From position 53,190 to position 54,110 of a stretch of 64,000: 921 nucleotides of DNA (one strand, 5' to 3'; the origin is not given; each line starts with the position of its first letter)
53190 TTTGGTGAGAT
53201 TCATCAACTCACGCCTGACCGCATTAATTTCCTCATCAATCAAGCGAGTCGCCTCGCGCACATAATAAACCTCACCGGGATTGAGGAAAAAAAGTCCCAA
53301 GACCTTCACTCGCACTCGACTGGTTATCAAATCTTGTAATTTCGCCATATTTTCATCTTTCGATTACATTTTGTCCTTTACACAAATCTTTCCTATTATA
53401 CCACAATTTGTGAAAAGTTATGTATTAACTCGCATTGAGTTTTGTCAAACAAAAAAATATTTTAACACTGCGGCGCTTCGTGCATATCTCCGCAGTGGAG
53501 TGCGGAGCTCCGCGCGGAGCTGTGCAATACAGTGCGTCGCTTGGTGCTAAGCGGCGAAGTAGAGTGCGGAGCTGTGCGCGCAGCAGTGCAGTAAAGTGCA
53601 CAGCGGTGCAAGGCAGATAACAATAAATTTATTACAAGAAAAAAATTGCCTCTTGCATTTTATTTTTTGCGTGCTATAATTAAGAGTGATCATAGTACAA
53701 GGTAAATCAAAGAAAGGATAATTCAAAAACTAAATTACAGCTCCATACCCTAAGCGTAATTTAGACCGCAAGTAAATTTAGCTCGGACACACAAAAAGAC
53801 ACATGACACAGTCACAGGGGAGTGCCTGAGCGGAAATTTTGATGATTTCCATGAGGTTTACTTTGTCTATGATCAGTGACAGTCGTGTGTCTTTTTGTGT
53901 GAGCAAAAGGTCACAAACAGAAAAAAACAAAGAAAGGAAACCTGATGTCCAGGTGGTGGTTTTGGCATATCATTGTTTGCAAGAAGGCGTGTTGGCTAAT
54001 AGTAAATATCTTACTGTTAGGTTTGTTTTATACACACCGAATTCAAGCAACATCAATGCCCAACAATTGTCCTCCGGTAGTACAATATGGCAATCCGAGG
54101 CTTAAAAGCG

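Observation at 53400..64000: Locus of two giant cysteine-rich secreted proteins, each preceded by a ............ palindrome block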

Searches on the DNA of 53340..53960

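Call 39: search_rna_families(source=window, start=53340, end=53960, threshold=evalue, max_evalue=1, show_alignments=2)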
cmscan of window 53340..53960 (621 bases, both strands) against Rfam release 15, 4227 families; matches with E-value up to 1: 2.
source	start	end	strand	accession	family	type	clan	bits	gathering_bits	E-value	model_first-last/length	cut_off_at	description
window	53483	53644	-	RF00457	IRES_mnt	Cis-reg; IRES;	-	17.5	100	0.036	1-203/203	no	Mnt IRES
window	53632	53786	-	RF01417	RSV_RNA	Cis-reg;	-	13.7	105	0.12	1-289/289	no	Retroviral 3'UTR stability element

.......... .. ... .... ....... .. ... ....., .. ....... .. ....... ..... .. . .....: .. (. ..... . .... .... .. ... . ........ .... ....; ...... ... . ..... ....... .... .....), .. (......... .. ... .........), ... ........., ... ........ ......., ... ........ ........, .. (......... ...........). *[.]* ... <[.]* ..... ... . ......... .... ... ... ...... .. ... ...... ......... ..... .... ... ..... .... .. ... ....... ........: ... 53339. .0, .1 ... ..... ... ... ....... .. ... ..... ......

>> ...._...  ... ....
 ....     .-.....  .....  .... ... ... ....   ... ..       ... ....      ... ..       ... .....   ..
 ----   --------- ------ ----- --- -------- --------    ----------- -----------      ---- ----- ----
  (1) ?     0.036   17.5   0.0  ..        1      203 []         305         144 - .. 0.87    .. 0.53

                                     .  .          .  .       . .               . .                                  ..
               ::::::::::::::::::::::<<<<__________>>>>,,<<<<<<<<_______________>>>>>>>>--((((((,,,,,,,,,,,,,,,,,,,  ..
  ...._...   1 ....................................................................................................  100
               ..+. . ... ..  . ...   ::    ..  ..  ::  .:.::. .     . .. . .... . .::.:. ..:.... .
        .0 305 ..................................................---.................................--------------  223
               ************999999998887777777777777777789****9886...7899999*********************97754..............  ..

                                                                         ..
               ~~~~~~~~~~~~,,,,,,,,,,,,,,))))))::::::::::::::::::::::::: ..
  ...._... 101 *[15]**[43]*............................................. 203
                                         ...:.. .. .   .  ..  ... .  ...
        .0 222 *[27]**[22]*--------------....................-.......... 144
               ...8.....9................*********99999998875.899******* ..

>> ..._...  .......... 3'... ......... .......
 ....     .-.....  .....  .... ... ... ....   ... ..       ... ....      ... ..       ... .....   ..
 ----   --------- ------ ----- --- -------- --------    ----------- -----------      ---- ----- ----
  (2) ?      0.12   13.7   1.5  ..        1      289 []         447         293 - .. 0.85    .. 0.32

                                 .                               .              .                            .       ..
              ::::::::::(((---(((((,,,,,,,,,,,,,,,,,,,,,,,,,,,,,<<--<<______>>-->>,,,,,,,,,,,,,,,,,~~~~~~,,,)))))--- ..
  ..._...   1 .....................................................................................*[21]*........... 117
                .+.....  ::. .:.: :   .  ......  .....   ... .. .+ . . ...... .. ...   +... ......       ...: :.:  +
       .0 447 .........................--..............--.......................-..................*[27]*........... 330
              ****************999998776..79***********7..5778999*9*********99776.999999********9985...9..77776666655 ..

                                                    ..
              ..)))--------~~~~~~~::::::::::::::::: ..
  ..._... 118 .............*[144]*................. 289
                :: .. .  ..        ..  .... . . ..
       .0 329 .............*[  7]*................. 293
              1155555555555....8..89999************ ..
